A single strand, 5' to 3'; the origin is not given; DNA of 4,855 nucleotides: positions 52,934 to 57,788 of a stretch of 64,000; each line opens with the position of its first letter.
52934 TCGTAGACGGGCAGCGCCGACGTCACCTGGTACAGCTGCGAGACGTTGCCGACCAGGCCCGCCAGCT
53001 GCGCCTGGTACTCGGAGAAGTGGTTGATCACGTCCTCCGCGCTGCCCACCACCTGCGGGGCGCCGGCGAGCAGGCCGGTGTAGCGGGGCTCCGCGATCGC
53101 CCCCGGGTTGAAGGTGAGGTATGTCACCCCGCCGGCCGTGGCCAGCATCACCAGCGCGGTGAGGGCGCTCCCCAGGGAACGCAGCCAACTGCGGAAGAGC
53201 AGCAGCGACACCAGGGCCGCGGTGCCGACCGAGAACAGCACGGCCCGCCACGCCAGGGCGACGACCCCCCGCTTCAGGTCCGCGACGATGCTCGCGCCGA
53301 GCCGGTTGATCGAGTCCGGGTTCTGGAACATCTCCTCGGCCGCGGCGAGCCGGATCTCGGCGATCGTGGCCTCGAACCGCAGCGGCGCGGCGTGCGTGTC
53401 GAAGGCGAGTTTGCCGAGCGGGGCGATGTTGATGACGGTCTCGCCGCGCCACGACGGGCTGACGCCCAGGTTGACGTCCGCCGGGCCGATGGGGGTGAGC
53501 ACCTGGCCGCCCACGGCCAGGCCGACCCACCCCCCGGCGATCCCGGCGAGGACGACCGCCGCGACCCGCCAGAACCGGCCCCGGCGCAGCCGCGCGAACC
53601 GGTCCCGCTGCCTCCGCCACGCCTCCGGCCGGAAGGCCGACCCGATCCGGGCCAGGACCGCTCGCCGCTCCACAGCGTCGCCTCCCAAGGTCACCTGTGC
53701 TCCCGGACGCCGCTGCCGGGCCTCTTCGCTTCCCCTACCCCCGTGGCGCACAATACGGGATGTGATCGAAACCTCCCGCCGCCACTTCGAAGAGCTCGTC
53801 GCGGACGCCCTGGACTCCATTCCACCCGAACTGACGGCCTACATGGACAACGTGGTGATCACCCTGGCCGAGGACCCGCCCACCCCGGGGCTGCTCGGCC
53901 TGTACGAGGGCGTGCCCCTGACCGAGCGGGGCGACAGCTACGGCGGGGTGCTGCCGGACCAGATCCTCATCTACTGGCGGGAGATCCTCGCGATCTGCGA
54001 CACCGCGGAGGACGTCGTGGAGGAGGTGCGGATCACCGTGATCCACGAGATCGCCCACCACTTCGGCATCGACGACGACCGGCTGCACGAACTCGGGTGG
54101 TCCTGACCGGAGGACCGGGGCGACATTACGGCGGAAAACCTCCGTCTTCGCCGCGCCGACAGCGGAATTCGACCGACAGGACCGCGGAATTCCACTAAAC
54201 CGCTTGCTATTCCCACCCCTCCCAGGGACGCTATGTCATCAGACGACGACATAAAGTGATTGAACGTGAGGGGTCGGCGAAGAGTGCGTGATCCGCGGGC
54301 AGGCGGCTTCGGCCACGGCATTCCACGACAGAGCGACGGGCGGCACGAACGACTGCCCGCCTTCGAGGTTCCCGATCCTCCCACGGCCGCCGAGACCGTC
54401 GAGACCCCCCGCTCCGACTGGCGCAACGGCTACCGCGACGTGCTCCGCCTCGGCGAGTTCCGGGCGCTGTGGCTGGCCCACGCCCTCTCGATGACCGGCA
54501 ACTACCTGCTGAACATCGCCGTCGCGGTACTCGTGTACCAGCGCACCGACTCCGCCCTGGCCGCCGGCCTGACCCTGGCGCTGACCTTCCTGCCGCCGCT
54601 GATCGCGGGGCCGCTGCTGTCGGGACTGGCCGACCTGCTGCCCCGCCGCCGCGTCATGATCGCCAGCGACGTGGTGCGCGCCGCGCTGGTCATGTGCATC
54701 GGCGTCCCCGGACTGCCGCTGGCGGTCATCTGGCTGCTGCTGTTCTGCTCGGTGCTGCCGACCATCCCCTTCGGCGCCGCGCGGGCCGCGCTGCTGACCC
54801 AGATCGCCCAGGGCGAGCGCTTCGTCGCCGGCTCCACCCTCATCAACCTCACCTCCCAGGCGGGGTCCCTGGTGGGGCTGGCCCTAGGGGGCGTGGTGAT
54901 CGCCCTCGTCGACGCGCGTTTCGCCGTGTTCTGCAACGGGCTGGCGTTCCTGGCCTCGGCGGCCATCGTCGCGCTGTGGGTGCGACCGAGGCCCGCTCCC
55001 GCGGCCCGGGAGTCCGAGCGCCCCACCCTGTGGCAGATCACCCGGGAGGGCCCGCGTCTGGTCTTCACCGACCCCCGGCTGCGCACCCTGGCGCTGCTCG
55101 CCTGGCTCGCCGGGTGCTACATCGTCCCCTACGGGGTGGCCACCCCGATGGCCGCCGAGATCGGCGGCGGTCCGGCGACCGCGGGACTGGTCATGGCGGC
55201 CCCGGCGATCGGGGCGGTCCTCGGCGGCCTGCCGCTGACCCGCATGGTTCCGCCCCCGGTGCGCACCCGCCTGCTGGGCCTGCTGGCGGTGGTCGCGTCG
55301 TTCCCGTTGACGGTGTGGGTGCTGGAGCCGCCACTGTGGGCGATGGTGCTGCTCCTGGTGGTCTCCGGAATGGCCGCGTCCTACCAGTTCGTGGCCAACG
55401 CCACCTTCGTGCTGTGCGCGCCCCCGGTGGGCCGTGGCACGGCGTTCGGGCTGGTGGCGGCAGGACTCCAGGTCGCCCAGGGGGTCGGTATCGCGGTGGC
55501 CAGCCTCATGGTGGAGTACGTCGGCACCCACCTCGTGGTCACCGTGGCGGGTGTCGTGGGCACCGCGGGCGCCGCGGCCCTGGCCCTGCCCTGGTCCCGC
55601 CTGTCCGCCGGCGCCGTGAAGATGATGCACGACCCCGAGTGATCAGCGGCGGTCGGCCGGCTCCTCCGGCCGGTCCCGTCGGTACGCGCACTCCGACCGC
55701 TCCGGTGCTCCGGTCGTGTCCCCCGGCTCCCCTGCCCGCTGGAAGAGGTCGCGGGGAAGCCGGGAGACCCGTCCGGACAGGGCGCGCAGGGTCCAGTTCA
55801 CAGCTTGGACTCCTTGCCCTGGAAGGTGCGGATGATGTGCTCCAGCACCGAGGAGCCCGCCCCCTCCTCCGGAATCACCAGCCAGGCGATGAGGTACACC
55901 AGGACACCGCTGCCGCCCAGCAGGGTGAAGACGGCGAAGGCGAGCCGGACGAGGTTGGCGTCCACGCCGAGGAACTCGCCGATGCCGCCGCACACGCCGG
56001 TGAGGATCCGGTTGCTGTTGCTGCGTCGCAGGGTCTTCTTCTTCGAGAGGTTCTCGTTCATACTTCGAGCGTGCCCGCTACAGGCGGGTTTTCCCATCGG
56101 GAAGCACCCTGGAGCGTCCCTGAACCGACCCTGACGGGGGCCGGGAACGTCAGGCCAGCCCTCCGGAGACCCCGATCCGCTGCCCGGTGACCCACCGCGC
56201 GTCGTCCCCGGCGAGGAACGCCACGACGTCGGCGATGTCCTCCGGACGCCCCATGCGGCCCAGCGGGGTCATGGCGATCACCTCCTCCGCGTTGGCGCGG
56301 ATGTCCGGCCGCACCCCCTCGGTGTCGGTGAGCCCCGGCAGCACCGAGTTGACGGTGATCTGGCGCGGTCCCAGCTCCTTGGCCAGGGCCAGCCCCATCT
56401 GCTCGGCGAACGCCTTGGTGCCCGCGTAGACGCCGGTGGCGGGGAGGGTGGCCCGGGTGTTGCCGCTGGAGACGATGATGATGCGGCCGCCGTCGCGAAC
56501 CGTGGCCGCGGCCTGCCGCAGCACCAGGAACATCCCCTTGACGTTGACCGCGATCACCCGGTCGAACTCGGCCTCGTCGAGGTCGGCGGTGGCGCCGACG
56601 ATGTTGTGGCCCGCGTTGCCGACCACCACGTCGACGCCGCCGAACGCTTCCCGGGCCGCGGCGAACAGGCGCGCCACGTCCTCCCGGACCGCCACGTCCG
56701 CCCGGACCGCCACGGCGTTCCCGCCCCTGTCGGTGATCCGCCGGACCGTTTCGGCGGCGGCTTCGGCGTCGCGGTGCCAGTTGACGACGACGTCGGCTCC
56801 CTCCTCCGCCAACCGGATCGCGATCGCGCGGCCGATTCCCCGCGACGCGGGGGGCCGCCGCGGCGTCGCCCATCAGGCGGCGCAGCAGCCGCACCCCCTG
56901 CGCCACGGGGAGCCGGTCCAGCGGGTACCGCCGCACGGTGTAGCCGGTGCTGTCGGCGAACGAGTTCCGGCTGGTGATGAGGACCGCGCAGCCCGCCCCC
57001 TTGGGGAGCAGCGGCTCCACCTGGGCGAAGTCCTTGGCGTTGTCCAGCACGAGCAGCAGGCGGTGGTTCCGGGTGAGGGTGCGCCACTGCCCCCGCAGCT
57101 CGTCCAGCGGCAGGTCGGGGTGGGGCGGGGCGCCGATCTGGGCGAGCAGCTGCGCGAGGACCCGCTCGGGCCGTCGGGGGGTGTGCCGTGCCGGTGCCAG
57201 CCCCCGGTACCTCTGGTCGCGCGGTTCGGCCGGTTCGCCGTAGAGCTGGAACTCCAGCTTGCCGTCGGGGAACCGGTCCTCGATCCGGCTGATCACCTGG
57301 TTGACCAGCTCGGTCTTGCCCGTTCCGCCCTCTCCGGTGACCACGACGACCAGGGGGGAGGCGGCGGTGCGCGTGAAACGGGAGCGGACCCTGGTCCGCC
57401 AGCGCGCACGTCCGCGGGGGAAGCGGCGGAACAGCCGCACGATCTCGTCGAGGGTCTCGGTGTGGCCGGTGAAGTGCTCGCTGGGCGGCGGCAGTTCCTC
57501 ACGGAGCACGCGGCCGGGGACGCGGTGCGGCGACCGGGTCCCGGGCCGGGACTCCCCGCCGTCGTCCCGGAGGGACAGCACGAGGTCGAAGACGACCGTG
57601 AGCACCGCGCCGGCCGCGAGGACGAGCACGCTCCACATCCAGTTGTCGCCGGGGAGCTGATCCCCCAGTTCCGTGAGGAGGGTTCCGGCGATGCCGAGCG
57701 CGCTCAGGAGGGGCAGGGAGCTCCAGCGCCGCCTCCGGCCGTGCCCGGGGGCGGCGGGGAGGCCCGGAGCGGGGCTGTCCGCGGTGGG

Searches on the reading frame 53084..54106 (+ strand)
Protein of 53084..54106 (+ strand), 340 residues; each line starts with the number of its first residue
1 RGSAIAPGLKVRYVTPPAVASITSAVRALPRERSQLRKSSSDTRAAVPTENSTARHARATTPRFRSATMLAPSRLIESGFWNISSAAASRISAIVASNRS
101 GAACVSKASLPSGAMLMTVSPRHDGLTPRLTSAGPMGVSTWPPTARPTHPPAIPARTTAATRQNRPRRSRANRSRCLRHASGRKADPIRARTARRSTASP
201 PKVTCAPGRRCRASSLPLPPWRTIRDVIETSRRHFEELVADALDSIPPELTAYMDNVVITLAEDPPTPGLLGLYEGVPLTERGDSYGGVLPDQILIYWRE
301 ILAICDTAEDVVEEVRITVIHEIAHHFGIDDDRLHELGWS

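Call 56: search_protein_families(library=pfam, proteins=[window:53084-54106:+], max_evalue=0.0001)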
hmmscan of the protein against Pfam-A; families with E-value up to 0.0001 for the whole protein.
window:53084-54106:+ (340 aa): 1 family
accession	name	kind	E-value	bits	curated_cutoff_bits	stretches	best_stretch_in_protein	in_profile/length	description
PF06262.17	Zincin_1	-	1.7e-29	102.1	22.4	1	260-339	7-97/97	Zincin-like metallopeptidase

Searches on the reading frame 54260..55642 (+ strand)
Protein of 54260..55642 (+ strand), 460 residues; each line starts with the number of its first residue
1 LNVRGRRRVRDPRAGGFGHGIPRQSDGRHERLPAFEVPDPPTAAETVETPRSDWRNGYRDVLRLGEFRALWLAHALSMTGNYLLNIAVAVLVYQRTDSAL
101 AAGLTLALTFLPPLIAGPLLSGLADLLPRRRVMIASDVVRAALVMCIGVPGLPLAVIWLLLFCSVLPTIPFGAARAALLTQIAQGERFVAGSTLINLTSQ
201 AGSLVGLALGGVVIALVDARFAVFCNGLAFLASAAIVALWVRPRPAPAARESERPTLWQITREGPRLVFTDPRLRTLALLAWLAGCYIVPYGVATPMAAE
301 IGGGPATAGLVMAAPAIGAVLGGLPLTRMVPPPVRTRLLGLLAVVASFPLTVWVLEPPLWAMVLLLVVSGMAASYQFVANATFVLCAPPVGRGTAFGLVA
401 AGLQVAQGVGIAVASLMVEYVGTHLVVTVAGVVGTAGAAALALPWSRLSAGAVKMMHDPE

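Call 56: search_protein_families(library=pfam, proteins=[window:54260-55642:+], max_evalue=0.0001)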
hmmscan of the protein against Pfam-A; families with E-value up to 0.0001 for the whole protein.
window:54260-55642:+ (460 aa): 2 families
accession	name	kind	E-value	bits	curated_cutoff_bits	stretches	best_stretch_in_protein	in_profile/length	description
PF07690.21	MFS_1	-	1.9e-28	99.8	33.4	2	70-286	1-218/347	Major Facilitator Superfamily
PF05977.19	MFS_3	-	9.5e-11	41.3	27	1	62-433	7-378/524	Transmembrane secretion effector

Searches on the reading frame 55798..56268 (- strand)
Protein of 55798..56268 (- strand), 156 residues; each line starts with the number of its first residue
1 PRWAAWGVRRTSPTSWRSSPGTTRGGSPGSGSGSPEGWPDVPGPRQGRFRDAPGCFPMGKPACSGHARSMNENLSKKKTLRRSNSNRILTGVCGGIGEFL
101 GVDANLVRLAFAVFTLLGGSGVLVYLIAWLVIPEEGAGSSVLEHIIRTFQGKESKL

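Call 56: search_protein_families(library=pfam, proteins=[window:55798-56268:-], max_evalue=0.0001)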
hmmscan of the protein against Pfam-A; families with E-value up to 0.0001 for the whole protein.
window:55798-56268:- (156 aa): 1 family
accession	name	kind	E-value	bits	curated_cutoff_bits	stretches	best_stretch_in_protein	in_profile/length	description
PF04024.17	PspC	-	1.8e-24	85.7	25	1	78-135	1-58/58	PspC domain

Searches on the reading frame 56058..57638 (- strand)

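Call 56: search_protein_families(library=pfam, proteins=[window:56058-57638:-], max_evalue=0.0001)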
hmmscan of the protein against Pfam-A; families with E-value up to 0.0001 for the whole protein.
window:56058-57638:- (526 aa): 3 families
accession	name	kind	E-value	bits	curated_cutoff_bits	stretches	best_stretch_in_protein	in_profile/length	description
PF13191.12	AAA_16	-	1.3e-07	32.7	32.6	1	76-202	4-142/167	AAA ATPase domain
PF13401.12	AAA_22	-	9.2e-07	29.7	27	1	96-203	6-95/130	AAA domain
PF05729.18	NACHT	-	4.3e-05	23.9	26.7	1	97-210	2-99/167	NACHT domain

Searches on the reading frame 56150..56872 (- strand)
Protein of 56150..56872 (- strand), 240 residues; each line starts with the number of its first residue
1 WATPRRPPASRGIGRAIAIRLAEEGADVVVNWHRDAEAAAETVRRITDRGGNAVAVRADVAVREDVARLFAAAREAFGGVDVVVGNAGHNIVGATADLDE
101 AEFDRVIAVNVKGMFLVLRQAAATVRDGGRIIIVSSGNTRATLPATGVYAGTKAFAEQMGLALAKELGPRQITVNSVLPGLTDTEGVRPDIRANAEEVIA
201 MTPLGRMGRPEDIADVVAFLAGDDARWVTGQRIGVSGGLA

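Call 56: search_protein_families(library=pfam, proteins=[window:56150-56872:-], max_evalue=0.0001)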
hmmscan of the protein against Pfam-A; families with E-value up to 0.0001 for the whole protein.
window:56150-56872:- (240 aa): 3 families
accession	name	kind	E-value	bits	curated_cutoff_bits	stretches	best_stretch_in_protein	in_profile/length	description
PF13561.12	adh_short_C2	-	2.5e-57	194.6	27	1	10-239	5-235/236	Enoyl-(Acyl carrier protein) reductase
PF00106.31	adh_short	-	7.4e-46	156.5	26.6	1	9-188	8-188/195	short chain dehydrogenase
PF08659.16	KR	-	1.3e-13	51.7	22.6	1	12-159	11-159/180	KR domain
